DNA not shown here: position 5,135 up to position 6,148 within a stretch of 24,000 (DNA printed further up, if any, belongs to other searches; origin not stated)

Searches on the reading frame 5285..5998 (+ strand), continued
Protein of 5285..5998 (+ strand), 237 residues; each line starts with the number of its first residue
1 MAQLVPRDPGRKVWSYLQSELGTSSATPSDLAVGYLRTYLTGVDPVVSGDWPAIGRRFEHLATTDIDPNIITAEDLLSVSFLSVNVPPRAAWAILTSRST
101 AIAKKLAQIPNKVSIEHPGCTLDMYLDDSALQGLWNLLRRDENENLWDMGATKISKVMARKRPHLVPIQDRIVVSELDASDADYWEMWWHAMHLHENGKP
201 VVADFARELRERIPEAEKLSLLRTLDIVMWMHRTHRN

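Call 38: search_protein_families(library=pfam, proteins=[L026:3246-9707:+, L078:6231-9764:+, L018:8179-9864:+, L030:7882-9681:+, L039:4483-8169:-, L025:10621-11697:+, L080:10738-12603:+, L004:10660-12327:+, L054:10663-12165:+, L055:10763-12313:+], max_evalue=0.001)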
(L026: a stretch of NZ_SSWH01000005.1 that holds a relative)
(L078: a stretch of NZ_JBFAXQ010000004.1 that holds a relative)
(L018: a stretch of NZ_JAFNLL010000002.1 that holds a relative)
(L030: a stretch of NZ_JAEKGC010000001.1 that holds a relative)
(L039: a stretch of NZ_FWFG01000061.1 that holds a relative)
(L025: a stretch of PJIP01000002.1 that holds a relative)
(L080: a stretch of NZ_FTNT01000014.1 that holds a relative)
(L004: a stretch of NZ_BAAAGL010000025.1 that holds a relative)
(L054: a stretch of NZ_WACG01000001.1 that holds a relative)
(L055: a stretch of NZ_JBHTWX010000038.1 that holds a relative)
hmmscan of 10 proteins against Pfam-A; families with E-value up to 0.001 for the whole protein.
L026:3246-9707:+ (2153 aa): 8 families
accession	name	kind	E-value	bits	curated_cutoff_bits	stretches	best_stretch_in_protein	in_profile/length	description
PF13195.11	DUF4011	-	1.2e-33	116.7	22.2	1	561-727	2-158/158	Protein of unknown function (DUF4011)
PF18731.6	HEPN_Swt1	-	1.9e-21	76.9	27.5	1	11-123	1-114/115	Swt1-like HEPN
PF13087.12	AAA_12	-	1.5e-18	67.5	27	1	1542-1743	4-192/195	AAA domain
PF13086.12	AAA_11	-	8.7e-17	62.2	27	2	838-922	3-88/257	AAA domain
PF18741.7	MTES_1575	-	4.7e-11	43.1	38.2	1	1792-1888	3-95/96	REase_MTES_1575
PF13245.12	AAA_19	-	5.8e-09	36.7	25.1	1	841-907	1-69/134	AAA domain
PF13604.12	AAA_30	-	8.8e-09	35.8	27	1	838-904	3-71/191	AAA domain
PF13401.12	AAA_22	-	0.00016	22.4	27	1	854-1009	8-119/130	AAA domain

L078:6231-9764:+ (1177 aa): 4 families
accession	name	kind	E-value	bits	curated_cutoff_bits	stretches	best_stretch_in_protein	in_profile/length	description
PF02867.20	Ribonuc_red_lgC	-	1.5e-149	499.5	23.9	1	370-906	1-523/523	Ribonucleotide reductase, barrel domain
PF08471.15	Ribonuc_red_2_N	-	1.1e-18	67.8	27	1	266-349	1-103/103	Class II vitamin B12-dependent ribonucleotide reductase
PF12637.14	TSCPD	-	3.6e-12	46.9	22.8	1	967-1056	13-86/88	TSCPD domain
PF00317.26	Ribonuc_red_lgN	-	0.00059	20.3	28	0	325-365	44-76/77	Ribonucleotide reductase, all-alpha domain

L018:8179-9864:+ (561 aa): 3 families
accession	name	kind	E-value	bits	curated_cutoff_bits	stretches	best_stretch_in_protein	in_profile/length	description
PF08378.17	NERD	-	5.5e-14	53.1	22.1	1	13-111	2-100/111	Nuclease-related domain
PF13538.12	UvrD_C_2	-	1.1e-05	25.7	27.4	1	491-530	10-52/52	UvrD-like helicase C-terminal domain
PF13245.12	AAA_19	-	1.6e-05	25.5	25.1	1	222-363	13-131/134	AAA domain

L030:7882-9681:+ (599 aa): 1 family
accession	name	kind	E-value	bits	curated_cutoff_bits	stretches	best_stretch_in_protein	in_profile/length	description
PF07819.20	PGAP1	-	0.00063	20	24.3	1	133-194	75-141/233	PGAP1-like alpha/beta domain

L039:4483-8169:- (1228 aa): 5 families
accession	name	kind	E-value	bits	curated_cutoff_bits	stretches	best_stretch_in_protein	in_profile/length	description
PF07733.18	DNA_pol3_alpha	-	4.7e-96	321.8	23.9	1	361-629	2-260/260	Bacterial DNA polymerase III alpha NTPase domain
PF17657.6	DNA_pol3_finger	-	3.8e-60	202.4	22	1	632-801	1-166/166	Bacterial DNA polymerase III alpha subunit finger domain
PF02811.25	PHP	-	9.5e-49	166.3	26.4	1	50-239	1-164/164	PHP domain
PF14579.12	HHH_6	-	1.5e-29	102.5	25.6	1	875-963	2-90/90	Helix-hairpin-helix motif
PF01336.31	tRNA_anti-codon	-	2.1e-08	34.4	27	1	1069-1145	1-74/75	OB-fold nucleic acid binding domain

L025:10621-11697:+ (358 aa): 1 family
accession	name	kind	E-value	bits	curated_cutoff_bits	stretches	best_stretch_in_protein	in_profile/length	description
PF01939.22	NucS_C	-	0.00037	20.9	24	0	24-76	2-52/124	Endonuclease NucS C-terminal domain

L080:10738-12603:+ (621 aa): 7 families
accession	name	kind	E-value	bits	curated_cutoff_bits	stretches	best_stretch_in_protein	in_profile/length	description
PF09848.15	SLFN-g3_helicase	-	2e-80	271.2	24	1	264-609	1-354/354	Schlafen group 3, DNA/RNA helicase domain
PF13401.12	AAA_22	-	8.5e-08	33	27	1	263-354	4-102/130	AAA domain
PF13191.12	AAA_16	-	6.7e-06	27.1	32.6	1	251-359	12-127/167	AAA ATPase domain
PF13604.12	AAA_30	-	1.7e-05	25.1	27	1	261-359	13-111/191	AAA domain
PF20720.3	nSTAND3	-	3.7e-05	23.9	27.2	1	257-349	10-93/155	Novel STAND NTPase 3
PF04851.21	ResIII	-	0.00024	21.5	22.5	0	327-350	116-139/164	Type III restriction enzyme, res subunit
PF13245.12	AAA_19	-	0.00032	21.3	25.1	1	256-356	3-110/134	AAA domain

L004:10660-12327:+ (555 aa): 2 families
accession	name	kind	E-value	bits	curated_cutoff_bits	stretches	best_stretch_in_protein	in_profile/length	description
PF01557.24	FAA_hydrolase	-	2.3e-50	171.6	23.9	1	77-262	12-207/214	Fumarylacetoacetate (FAA) hydrolase C-terminal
PF03737.21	RraA-like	-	5.3e-32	111.6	24.5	1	330-492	1-152/152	Aldolase/RraA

L054:10663-12165:+ (500 aa): 3 families
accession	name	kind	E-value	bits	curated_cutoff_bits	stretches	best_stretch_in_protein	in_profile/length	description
PF13520.12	AA_permease_2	-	7.9e-43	147.4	27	1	35-451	1-409/427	Amino acid permease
PF00324.27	AA_permease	-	2.1e-41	142.5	24.6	1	40-444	2-422/470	Amino acid permease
PF03845.19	Spore_permease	-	0.00029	20.3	23.4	0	42-296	9-246/321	Spore germination protein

L055:10763-12313:+ (516 aa): 9 families
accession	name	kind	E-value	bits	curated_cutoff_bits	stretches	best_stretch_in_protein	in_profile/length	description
PF01593.30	Amino_oxidase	-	8.9e-58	197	19.8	1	35-500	1-442/443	Flavin containing amine oxidoreductase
PF13450.12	NAD_binding_8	-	4.5e-17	62.5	21.9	1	30-95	1-67/68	NAD(P)-binding Rossmann-like domain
PF01266.30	DAO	-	1.7e-10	41.4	27.9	1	27-62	1-37/353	FAD dependent oxidoreductase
PF00890.30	FAD_binding_2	-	7.2e-07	29.2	20.4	1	28-62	2-36/414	FAD binding domain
PF03486.20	HI0933_like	-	6.3e-06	26.2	50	1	27-65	2-40/244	HI0933-like protein Rossmann domain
PF07992.20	Pyr_redox_2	-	6.5e-06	26.2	26.1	1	27-65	2-41/291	Pyridine nucleotide-disulphide oxidoreductase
PF01946.23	Thi4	-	0.00011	22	26.2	1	25-63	17-56/235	Thi4 family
PF01494.25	FAD_binding_3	-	0.00011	22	22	1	27-67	3-43/349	FAD binding domain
PF00070.33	Pyr_redox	-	0.0002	22.2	22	1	27-61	1-35/82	Pyridine nucleotide-disulphide oxidoreductase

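Call 39: fold_search(model_id=the predicted structure, library=viral)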
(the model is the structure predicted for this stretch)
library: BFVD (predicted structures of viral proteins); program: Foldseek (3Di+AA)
matches with E <= 10: 40; with E <= 0.001: 0
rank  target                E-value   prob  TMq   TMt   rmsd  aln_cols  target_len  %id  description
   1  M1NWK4                7.8e-01  0.10  0.23  0.24  16.3       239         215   12  (no name in the UniProt tables at hand)
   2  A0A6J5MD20            1.1e+00  0.07  0.22  0.23  17.2       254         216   14  Uncharacterized protein [uncultured Caudovirales phage]
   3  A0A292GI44            1.5e+00  0.03  0.15  0.15  18.4       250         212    9  (no name in the UniProt tables at hand)
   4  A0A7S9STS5            2.3e+00  0.01  0.11  0.11  25.0       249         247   12  (no name in the UniProt tables at hand)
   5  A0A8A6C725            2.4e+00  0.03  0.16  0.13  16.6       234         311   10  (no name in the UniProt tables at hand)
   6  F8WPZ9                2.6e+00  0.02  0.15  0.11  19.5       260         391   12  (no name in the UniProt tables at hand)
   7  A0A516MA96            2.9e+00  0.01  0.13  0.05  19.3       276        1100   13  (no name in the UniProt tables at hand)
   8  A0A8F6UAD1            3.2e+00  0.02  0.14  0.15  20.6       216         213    8  Uncharacterized protein [Rhinella marina erythrocytic-like virus]
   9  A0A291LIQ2            3.4e+00  0.11  0.33  0.26  11.2       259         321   12  Uncharacterized protein [Streptomyces phage Tefunt]
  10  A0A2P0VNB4            3.9e+00  0.01  0.15  0.07  22.4       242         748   16  Putative von Willebrand factor type A domain-containing protein [Tetraselmis virus 1]
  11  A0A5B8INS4            4.4e+00  0.01  0.16  0.15  21.2       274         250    9  Uncharacterized protein [Mimiviridae sp. ChoanoV1]
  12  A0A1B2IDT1            5.3e+00  0.02  0.14  0.06  19.1       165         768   13  Putative major capsid protein [Erwinia phage vB_EamM_Kwan]
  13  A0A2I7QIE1            5.6e+00  0.02  0.18  0.23  17.4       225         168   13  (no name in the UniProt tables at hand)
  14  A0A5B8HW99            5.6e+00  0.02  0.21  0.16  15.8       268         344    8  Uncharacterized protein [Mimiviridae sp. ChoanoV1]
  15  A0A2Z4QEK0            5.6e+00  0.01  0.13  0.13  16.9       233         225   11  HD/PDEase domain-containing protein [Erwinia phage vB_EamM_Alexandra]
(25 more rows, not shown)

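Call 43: find_encoding_contigs(protein=P0002, flank=10000, max_places=3)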
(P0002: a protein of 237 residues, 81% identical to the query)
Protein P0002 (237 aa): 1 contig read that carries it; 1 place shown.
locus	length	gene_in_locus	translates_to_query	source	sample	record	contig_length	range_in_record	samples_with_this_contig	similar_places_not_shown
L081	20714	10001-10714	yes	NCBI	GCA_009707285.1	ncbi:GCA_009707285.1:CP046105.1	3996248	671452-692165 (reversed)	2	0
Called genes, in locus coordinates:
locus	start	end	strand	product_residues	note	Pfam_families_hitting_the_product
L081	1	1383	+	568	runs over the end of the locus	PF00664:ABC_membrane, PF00005:ABC_tran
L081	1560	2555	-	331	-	PF01497:Peripla_BP_2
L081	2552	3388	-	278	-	PF00005:ABC_tran, PF13304:AAA_21 (faint)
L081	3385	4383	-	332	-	PF01032:FecCD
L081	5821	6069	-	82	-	-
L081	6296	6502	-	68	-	-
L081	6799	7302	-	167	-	-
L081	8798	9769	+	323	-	-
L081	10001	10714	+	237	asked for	PF19827:DUF6308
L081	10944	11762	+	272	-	-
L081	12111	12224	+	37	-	-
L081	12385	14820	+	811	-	PF22548:AEP-TOTE, PF00270:DEAD, PF04851:ResIII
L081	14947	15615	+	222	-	PF12728:HTH_17 (weak)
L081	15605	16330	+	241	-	-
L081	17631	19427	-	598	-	PF07693:KAP_NTPase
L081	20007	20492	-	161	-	-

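Call 44: find_encoding_contigs(protein=P0004, flank=10000, max_places=3)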
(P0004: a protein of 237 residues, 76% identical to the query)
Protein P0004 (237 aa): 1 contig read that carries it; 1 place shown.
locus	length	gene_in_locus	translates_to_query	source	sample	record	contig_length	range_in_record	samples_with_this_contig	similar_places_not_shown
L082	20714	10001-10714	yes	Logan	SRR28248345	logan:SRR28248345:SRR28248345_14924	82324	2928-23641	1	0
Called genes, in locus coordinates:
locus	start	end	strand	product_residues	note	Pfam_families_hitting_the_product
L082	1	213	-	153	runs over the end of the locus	-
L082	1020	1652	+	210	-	-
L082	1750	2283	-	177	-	-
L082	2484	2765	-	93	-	-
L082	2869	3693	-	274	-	PF09339:HTH_IclR, PF01614:IclR_C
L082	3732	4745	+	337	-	PF05035:DGOK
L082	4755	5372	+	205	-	PF01081:Aldolase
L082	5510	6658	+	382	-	PF02746:MR_MLE_N, PF13378:MR_MLE_C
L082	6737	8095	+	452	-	PF07690:MFS_1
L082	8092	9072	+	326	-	PF00389:2-Hacid_dh, PF02826:2-Hacid_dh_C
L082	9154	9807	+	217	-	PF22553:TY-Chap2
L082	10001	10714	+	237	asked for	PF19827:DUF6308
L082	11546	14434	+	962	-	PF12705:PDDEXK_1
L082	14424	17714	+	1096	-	PF00580:UvrD-helicase, PF13245:AAA_19, PF13361:UvrD_C, PF13538:UvrD_C_2 (faint), PF12705:PDDEXK_1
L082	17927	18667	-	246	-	-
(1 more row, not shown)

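Call 50: search_protein_representatives(alignment_id=A1)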
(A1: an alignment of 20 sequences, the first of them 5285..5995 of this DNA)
Query: 20 sequences, 226 profile positions. Proteins with E-value up to 0.001 (for the whole library): 2889; up to 1e-10: 1804; up to 1e-30: 552. The best 150 are listed.
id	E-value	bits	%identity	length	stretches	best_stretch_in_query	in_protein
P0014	4.4e-85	301.3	-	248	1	11-223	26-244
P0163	2.7e-76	272.6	-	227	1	8-222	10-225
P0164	3.6e-69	249.3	-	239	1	5-222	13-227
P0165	1.3e-64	234.4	-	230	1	12-223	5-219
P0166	4.1e-64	232.8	-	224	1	9-222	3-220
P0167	1.4e-62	227.7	-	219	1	15-224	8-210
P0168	3.9e-60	219.7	-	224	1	9-222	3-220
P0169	1.9e-54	201.1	-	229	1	16-223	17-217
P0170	3.3e-54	200.3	-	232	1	14-223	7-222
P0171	3.8e-54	200.1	-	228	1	18-222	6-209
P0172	6.7e-54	199.3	-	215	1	7-223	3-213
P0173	2.7e-53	197.3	-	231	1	13-223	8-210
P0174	5.2e-53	196.4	-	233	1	9-222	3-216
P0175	5.6e-53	196.3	-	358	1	14-223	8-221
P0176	6.1e-53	196.2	-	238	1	13-220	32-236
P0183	9.4e-51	189.0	-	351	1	11-223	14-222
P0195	1.5e-49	185.1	-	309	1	9-222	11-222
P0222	2.5e-47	177.8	-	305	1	6-223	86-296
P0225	3.0e-47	177.6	-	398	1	13-222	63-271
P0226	3.1e-47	177.5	-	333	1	38-221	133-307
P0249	6.0e-46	173.3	-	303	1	11-222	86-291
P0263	3.3e-45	170.9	-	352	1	34-222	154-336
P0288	9.5e-44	166.1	-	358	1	11-223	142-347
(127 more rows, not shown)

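Call 52: find_related_loci(query=A1, collection=viral_contigs, flank=8000)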
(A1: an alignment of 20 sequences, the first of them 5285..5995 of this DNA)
Query A1 (237 aa) in viral_contigs; peptide patterns used: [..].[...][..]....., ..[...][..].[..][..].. (x = any residue, [..] = any of these).
15 stretches matched a pattern, but none encodes a relative of the query by tblastn (E <= 1e-3).

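Call 55: search_protein_families(library=pfam, alignment_id=A1, max_evalue=10)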
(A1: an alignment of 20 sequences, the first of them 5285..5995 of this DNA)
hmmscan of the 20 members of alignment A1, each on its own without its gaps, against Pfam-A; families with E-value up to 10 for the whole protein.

A. member 1, window:5285-5995:+ (237 aa): 2 families
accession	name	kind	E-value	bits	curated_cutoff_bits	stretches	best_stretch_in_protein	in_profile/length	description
PF19827.4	DUF6308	-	3.8e-45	154.6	27.3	1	32-232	1-192/193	Family of unknown function (DUF6308)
PF05821.16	NDUF_B8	-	0.14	12.6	21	1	178-226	68-116/172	NADH-ubiquinone oxidoreductase ASHI subunit (CI-ASHI or NDUFB8)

B. families by the number of members that match (of 20 scanned): 5 families
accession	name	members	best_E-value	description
PF19827.4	DUF6308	20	7.5e-63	Family of unknown function (DUF6308)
PF22454.1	PQQ_syn_pqqF_N_2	1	0.035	PQQ synthase PqqF, N-terminal lobe domain 2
PF12241.14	Enoyl_reductase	1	0.12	Trans-2-enoyl-CoA reductase catalytic region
PF05821.16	NDUF_B8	1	0.14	NADH-ubiquinone oxidoreductase ASHI subunit (CI-ASHI or NDUFB8)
PF21214.3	SelB_WH_2nd_bact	1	0.15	Selenocysteine-specific elongation factor, winged helix domain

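Call 56: search_protein_families(library=ncbifam, alignment_id=A1, max_evalue=10)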
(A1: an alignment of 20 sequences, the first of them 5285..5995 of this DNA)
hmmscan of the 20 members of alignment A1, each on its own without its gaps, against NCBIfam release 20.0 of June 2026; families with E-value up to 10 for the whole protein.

A. member 1, window:5285-5995:+ (237 aa): 0 families

B. families by the number of members that match (of 20 scanned): 4 families
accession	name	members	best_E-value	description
NF043048.1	EnoyACPredFabV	1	0.029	enoyl-ACP reductase FabV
NF008949.0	PRK12295.1-2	1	0.093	ATP phosphoribosyltransferase regulatory subunit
TIGR03917.1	Frankia_40_dom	1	0.17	Frankia-40 domain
NF010177.0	PRK13656.1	1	0.21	enoyl-[acyl-carrier-protein] reductase FabV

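Call 62: search_protein_families(library=pfam, proteins=[P0175, P0183, P0225, P0226, P0263, P0288, P0195, P0222, P0249, P0026], max_evalue=0.01)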
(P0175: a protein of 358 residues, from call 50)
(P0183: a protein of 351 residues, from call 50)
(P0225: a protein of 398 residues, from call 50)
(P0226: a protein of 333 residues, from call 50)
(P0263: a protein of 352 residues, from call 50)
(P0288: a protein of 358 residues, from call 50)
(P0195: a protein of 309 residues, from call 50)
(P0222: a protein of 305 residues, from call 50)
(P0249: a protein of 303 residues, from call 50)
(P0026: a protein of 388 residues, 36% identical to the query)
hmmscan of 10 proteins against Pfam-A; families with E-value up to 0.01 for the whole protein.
P0175 (358 aa): 1 family
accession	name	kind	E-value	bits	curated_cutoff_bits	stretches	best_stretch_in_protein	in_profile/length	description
PF19827.4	DUF6308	-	4.7e-43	147.8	27.3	1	15-218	1-193/193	Family of unknown function (DUF6308)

P0183 (351 aa): 1 family
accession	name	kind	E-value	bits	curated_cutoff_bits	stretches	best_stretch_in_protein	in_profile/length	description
PF19827.4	DUF6308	-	9.6e-45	153.3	27.3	1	24-219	1-193/193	Family of unknown function (DUF6308)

P0225 (398 aa): 2 families
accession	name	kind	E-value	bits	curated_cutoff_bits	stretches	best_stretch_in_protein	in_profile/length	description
PF19827.4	DUF6308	-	1.8e-63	214.4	27.3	1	71-269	1-193/193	Family of unknown function (DUF6308)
PF18755.6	RAMA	-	0.00026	21.3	35.2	1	345-395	54-99/107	Restriction Enzyme Adenine Methylase Associated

P0226 (333 aa): 1 family
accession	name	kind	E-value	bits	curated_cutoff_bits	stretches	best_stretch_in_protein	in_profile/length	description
PF19827.4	DUF6308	-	5.4e-53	180.2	27.3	1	128-305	5-192/193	Family of unknown function (DUF6308)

P0263 (352 aa): 1 family
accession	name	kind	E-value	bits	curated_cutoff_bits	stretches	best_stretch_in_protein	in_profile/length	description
PF19827.4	DUF6308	-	5.4e-59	199.8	27.3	1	158-334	15-193/193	Family of unknown function (DUF6308)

P0288 (358 aa): 2 families
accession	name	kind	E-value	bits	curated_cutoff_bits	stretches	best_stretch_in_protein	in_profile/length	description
PF19827.4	DUF6308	-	1.7e-53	181.8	27.3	1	152-344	1-193/193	Family of unknown function (DUF6308)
PF01878.24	EVE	-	3.7e-10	40.4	23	1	2-134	1-142/145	EVE domain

P0195 (309 aa): 1 family
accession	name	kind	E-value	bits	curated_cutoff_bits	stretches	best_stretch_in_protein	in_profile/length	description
PF19827.4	DUF6308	-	2e-61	207.7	27.3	1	23-219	1-192/193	Family of unknown function (DUF6308)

P0222 (305 aa): 1 family
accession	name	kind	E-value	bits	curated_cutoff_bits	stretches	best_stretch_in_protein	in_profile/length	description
PF19827.4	DUF6308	-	7.1e-62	209.2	27.3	1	100-293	1-193/193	Family of unknown function (DUF6308)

P0249 (303 aa): 2 families
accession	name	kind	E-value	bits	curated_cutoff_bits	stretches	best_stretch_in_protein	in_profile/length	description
PF19827.4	DUF6308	-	9.9e-58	195.6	27.3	1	97-289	2-193/193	Family of unknown function (DUF6308)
PF02371.22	Transposase_20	-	0.0019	19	21.3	0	39-73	5-40/87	Transposase IS116/IS110/IS902 family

P0026 (388 aa): 1 family
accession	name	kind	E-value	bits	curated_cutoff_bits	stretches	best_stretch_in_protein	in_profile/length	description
PF19827.4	DUF6308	-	4.3e-44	151.1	27.3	1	190-380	3-192/193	Family of unknown function (DUF6308)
